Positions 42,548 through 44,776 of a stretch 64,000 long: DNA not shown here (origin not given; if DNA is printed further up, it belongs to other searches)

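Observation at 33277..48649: Accessory scavenging locus: four tandem secreted amidohydrolase paralogues, a TonB-dependent receptor, a DASS permease and a secreted M18 aminopeptidase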

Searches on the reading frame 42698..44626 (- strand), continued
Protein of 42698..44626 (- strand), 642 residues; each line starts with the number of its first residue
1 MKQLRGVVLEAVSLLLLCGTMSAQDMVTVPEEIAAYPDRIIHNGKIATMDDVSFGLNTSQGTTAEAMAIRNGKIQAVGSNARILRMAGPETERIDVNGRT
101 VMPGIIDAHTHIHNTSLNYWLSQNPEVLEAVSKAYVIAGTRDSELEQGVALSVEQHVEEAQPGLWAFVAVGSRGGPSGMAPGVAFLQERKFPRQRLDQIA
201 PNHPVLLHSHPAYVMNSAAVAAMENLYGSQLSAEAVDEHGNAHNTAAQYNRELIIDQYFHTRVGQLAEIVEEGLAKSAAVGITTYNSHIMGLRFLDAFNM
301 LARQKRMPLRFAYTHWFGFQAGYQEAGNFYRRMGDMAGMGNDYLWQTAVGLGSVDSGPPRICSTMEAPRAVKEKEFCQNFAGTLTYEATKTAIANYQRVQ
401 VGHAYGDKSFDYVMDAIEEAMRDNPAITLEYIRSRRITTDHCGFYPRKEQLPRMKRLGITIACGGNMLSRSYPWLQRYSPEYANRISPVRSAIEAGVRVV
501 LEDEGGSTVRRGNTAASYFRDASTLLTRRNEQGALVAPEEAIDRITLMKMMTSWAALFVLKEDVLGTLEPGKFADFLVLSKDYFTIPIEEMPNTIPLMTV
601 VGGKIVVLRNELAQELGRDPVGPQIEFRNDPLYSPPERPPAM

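Call 18: find_related_loci(query=A1, collection=genome_contigs, flank=10000)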
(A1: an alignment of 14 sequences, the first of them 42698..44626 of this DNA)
Query A1 (642 aa) in genome_contigs; peptide patterns used: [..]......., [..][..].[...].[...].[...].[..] (x = any residue, [..] = any of these).
89 stretches matched a pattern; 45 encode a relative of the query (tblastn E <= 1e-3); 42 distinct loci.
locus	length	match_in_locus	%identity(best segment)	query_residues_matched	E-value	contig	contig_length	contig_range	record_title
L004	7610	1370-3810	90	1-639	0e+0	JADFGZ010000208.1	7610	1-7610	MAG: Acidobacteria bacterium isolate B32T1B5 B32T1B5_NODE14421, whole genome shotgun sequence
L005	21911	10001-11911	69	1-637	0e+0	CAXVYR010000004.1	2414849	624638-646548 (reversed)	MAG: Terriglobia bacterium isolate 00cd7bbc-bff0-487f-9545-a217d18c1db4 genome assembly, contig: contig_4, whole genome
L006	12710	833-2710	67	1-628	0e+0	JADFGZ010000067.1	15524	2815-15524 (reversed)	MAG: Acidobacteria bacterium isolate B32T1B5 B32T1B5_NODE3834, whole genome shotgun sequence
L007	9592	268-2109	70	23-637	0e+0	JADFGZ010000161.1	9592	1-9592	MAG: Acidobacteria bacterium isolate B32T1B5 B32T1B5_NODE9482, whole genome shotgun sequence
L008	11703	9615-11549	59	1-635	0e+0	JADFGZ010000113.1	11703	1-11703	MAG: Acidobacteria bacterium isolate B32T1B5 B32T1B5_NODE6527, whole genome shotgun sequence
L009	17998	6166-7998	60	23-633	0e+0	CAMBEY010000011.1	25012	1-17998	MAG: Candidatus Sulfopaludibacter sp. SbA3 isolate TH-08apr19-221 genome assembly, contig: TH-08apr19-C5205, whole genom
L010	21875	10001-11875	59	11-633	0e+0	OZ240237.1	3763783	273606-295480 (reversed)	MAG: Terriglobia bacterium isolate a4d45df8-9476-426c-84f8-ed4c4d5b1ce7 genome assembly, chromosome: 1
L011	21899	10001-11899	57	1-633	0e+0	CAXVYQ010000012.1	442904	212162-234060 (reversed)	MAG: Terriglobia bacterium isolate 8b7d6179-9095-41cb-b5b9-77e26c267f4d genome assembly, contig: contig_12, whole genome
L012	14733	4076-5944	54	8-637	0e+0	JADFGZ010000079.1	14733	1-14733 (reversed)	MAG: Acidobacteria bacterium isolate B32T1B5 B32T1B5_NODE4248, whole genome shotgun sequence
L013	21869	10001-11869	53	8-633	0e+0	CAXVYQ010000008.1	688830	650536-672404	MAG: Terriglobia bacterium isolate 8b7d6179-9095-41cb-b5b9-77e26c267f4d genome assembly, contig: contig_8, whole genome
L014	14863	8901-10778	51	7-636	0e+0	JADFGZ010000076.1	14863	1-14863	MAG: Acidobacteria bacterium isolate B32T1B5 B32T1B5_NODE4168, whole genome shotgun sequence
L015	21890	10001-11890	49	1-634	0e+0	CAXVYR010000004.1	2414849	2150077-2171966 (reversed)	MAG: Terriglobia bacterium isolate 00cd7bbc-bff0-487f-9545-a217d18c1db4 genome assembly, contig: contig_4, whole genome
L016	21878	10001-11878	50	9-633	0e+0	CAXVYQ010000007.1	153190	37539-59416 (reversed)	MAG: Terriglobia bacterium isolate 8b7d6179-9095-41cb-b5b9-77e26c267f4d genome assembly, contig: contig_7, whole genome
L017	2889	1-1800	48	28-638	0e+0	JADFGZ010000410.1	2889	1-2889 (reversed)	MAG: Acidobacteria bacterium isolate B32T1B5 B32T1B5_NODE72692, whole genome shotgun sequence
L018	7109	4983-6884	47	4-635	0e+0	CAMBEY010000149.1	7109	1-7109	MAG: Candidatus Sulfopaludibacter sp. SbA3 isolate TH-08apr19-221 genome assembly, contig: TH-08apr19-C27275, whole geno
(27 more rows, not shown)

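Call 25: predict_structure(alignment_id=A1)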
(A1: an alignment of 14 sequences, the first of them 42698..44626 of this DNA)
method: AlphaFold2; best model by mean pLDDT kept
length: 642 residues; sequences in the alignment: 14
mean_pLDDT: 79.8   pTM: 0.80
mean pLDDT of the five models: 79.8, 75.1, 66.9, 66.5, 61.7
residues with pLDDT >= 90: 216; 70-90: 303; 50-70: 51; < 50: 72
segments of 3 or more residues with pLDDT < 50: 21-32, 50-60, 317-328, 331-338, 555-571, 633-642
pLDDT, mean of each block of 10 residues (from residue 1): 70 66 42 74 80 42 80 82 89 93 86 82 86 90 94 95 91 64 88 94 92 90 81 79 70 82 93 91 83 84 89 61 46 49 74 77 88 82 83 79 86 94 91 80 90 92 87 88 92 90 64 80 90 89 89 53 34 79 90 92 92 95 86 36 28
secondary structure, 60 per line:
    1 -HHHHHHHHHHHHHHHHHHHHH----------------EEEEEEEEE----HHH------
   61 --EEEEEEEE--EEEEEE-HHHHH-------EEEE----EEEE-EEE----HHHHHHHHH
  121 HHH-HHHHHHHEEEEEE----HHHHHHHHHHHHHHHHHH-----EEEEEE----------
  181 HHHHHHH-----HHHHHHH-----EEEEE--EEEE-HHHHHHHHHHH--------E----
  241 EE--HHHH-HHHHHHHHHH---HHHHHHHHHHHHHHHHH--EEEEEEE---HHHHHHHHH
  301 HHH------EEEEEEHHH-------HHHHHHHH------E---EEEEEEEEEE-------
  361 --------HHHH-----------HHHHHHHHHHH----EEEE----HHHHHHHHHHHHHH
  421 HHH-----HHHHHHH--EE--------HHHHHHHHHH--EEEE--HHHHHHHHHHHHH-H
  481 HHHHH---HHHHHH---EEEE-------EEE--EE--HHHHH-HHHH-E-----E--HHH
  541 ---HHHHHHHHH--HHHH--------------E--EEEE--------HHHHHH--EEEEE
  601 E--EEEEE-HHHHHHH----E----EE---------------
elements in order: H2-22 E39-47 E63-70 E73-78 H80-84 E92-95 E100-103 E105-107 H112-123 H125-131 E132-137 H142-159 E165-170 H181-187 H193-199 E205-209 E212-215 H217-227 H245-248 H250-259 H263-279 E282-288 H292-303 E310-315 H326-333 E344-353 H369-372 H384-394 E399-402 H407-423 H429-435 H448-457 E460-463 H466-478 H480-485 H489-494 E498-501 E509-511 H518-522 H524-527 H544-552 H555-558 E576-579 H588-593 E596-601 E604-608 H610-616
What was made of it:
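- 42698..44626 (-): AH2: exported YtcJ-like amidohydrolase, 642 aa. AF2 model pLDDT 79.8, pTM 0.80 (call 25).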

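Call 28: fold_search(model_id=the predicted structure, library=pdb)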
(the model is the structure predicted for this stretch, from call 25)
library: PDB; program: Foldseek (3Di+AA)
matches with E <= 10: 1304; with E <= 0.001: 219
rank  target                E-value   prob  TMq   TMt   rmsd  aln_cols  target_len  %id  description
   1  3icj                  5.9e-22  1.00  0.51  0.67   7.7       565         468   19  Crystal structure of an uncharacterized metal-dependent hydrolase from pyrococcus furiosus (released 2009-07-28)
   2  3igh                  8.8e-22  1.00  0.54  0.69   7.2       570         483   16  Crystal structure of an uncharacterized metal-dependent hydrolase from pyrococcus horikoshii ot3 (released 2009-08-04)
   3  5hme_A                6.8e-13  1.00  0.44  0.60   8.3       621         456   15  Crystal structure of Triazine Hydrolase variant (P214T/Y215H) (released 2016-11-02)
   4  5hmd_A                4.1e-12  1.00  0.43  0.59   8.5       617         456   15  Crystal structure of triazine hydrolase variant (Y215H/E241Q) (released 2016-11-02)
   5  2bb0_A                1.7e-11  1.00  0.42  0.62   9.5       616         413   13  Structure of Imidazolonepropionase from Bacillus subtilis (released 2006-09-26)
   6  2g3f_A                1.7e-11  1.00  0.41  0.60  10.2       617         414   14  Crystal Structure of imidazolonepropionase complexed with imidazole-4-acetic acid sodium salt, a substrate homologue (released 2006-09-26)
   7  2gok_A                2.1e-11  1.00  0.41  0.62   8.3       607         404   13  Crystal structure of the imidazolonepropionase from Agrobacterium tumefaciens at 1.87 A resolution (released 2006-04-25)
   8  4dzh                  2.6e-11  1.00  0.33  0.45  15.1       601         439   12  Crystal structure of an adenosine deaminase from xanthomonas campestris (target nysgrc-200456) with bound zn (released 2012-03-21)
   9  4gbd_A                2.9e-11  1.00  0.45  0.64   7.2       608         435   13  Crystal Structure Of Adenosine Deaminase From Pseudomonas Aeruginosa Pao1 with bound Zn and methylthio-coformycin (released 2013-06-12)
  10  4dyk_A                3.7e-11  1.00  0.43  0.60   8.1       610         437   13  Crystal structure of an adenosine deaminase from pseudomonas aeruginosa pao1 (target nysgrc-200449) with bound zn (released 2012-03-14)
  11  2oof                  4.1e-11  1.00  0.38  0.56   9.4       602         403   14  The crystal structure of 4-imidazolone-5-propanoate amidohydrolase from environmental sample (released 2007-02-20)
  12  3mtw                  5.1e-11  1.00  0.42  0.64   7.2       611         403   11  Crystal structure of L-Lysine, L-Arginine carboxypeptidase Cc2672 from Caulobacter Crescentus CB15 complexed with N-meth (released 2010-07-28)
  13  2q09                  6.1e-11  1.00  0.29  0.43  16.9       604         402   13  Crystal structure of Imidazolonepropionase from environmental sample with bound inhibitor 3-(2,5-Dioxo-imidazolidin-4-yl (released 2007-06-05)
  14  4wgx_A                6.4e-11  1.00  0.38  0.49   9.7       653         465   12  Crystal Structure of Molinate Hydrolase (released 2015-02-11)
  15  3lnp                  9.0e-11  1.00  0.43  0.60   9.8       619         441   14  Crystal Structure of Amidohydrolase family Protein OLEI01672_1_465 from Oleispira antarctica (released 2010-02-16)
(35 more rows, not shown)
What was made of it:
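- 42698..44626 (-): Best structural matches 3ICJ/3IGH (call 28).
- On Amidohydrolase superfamily, YtcJ-like branch (PF07969 / COG1574): The AF2 model of AH2 (pLDDT 79.8) has 3ICJ and 3IGH as top Foldseek hits, at E 6e-22 and 9e-22 (calls 25, 28).
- Fold: the AF2 model of AH2 (pLDDT 79.8) matches the YtcJ-like structures 3ICJ/3IGH best, with E 6e-22 and TM 0.67-0.69 per target (calls 25, 28).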

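Call 29: search_solved_structures(query=A1, max_evalue=0.01, show_alignments=3)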
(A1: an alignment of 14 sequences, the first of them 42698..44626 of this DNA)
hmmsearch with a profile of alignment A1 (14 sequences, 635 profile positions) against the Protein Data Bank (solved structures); distinct sequences matched with E-value up to 0.01: 57.
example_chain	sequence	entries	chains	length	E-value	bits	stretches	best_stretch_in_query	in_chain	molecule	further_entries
3ggm_A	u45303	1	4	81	4.6e-12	48.3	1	36-110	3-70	uncharacterized protein BT9727_2919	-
7ww2_A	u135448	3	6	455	8.4e-11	44.1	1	46-142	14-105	8-oxoguanine deaminase | Hydroxydechloroatrazine ethylaminohydrolase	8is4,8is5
3icj_A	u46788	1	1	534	1.9e-09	39.7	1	63-112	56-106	uncharacterized metal-dependent hydrolase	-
4v1x_A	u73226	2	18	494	9.5e-09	37.3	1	42-112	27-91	ATRAZINE CHLOROHYDROLASE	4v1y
3ooq_A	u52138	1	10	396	2.5e-08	35.9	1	67-129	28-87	amidohydrolase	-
3hpa_A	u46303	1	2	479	4.6e-08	35.1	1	42-143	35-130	AMIDOHYDROLASE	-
1p1m_A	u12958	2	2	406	9e-07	30.8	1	480-589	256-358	Hypothetical protein TM0936 | Uncharacterized protein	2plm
1j6p_A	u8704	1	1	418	9.8e-07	30.7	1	480-589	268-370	METAL-DEPENDENT HYDROLASE OF CYTOSINEDEMANIASE/CHLOROHYDROLASE FAMILY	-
4wgx_A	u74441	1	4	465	4.1e-06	28.6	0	65-114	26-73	Molinate hydrolase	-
3feq_A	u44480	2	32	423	4.5e-06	28.5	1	87-120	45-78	PUTATIVE AMIDOHYDROLASE | PROLIDASE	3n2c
4ub9_A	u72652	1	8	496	4.7e-06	28.4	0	64-114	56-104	Molinate hydrolase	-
4f0r_A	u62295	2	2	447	1.2e-05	27.1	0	62-111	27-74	5-methylthioadenosine/S-adenosylhomocysteine deaminase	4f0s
1m7j_A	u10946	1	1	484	7.9e-05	24.4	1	65-123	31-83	D-aminoacylase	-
1rjq_A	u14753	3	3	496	8.5e-05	24.3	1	65-123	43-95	D-aminoacylase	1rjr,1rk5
1rjp_A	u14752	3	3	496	8.5e-05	24.3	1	65-123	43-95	D-aminoacylase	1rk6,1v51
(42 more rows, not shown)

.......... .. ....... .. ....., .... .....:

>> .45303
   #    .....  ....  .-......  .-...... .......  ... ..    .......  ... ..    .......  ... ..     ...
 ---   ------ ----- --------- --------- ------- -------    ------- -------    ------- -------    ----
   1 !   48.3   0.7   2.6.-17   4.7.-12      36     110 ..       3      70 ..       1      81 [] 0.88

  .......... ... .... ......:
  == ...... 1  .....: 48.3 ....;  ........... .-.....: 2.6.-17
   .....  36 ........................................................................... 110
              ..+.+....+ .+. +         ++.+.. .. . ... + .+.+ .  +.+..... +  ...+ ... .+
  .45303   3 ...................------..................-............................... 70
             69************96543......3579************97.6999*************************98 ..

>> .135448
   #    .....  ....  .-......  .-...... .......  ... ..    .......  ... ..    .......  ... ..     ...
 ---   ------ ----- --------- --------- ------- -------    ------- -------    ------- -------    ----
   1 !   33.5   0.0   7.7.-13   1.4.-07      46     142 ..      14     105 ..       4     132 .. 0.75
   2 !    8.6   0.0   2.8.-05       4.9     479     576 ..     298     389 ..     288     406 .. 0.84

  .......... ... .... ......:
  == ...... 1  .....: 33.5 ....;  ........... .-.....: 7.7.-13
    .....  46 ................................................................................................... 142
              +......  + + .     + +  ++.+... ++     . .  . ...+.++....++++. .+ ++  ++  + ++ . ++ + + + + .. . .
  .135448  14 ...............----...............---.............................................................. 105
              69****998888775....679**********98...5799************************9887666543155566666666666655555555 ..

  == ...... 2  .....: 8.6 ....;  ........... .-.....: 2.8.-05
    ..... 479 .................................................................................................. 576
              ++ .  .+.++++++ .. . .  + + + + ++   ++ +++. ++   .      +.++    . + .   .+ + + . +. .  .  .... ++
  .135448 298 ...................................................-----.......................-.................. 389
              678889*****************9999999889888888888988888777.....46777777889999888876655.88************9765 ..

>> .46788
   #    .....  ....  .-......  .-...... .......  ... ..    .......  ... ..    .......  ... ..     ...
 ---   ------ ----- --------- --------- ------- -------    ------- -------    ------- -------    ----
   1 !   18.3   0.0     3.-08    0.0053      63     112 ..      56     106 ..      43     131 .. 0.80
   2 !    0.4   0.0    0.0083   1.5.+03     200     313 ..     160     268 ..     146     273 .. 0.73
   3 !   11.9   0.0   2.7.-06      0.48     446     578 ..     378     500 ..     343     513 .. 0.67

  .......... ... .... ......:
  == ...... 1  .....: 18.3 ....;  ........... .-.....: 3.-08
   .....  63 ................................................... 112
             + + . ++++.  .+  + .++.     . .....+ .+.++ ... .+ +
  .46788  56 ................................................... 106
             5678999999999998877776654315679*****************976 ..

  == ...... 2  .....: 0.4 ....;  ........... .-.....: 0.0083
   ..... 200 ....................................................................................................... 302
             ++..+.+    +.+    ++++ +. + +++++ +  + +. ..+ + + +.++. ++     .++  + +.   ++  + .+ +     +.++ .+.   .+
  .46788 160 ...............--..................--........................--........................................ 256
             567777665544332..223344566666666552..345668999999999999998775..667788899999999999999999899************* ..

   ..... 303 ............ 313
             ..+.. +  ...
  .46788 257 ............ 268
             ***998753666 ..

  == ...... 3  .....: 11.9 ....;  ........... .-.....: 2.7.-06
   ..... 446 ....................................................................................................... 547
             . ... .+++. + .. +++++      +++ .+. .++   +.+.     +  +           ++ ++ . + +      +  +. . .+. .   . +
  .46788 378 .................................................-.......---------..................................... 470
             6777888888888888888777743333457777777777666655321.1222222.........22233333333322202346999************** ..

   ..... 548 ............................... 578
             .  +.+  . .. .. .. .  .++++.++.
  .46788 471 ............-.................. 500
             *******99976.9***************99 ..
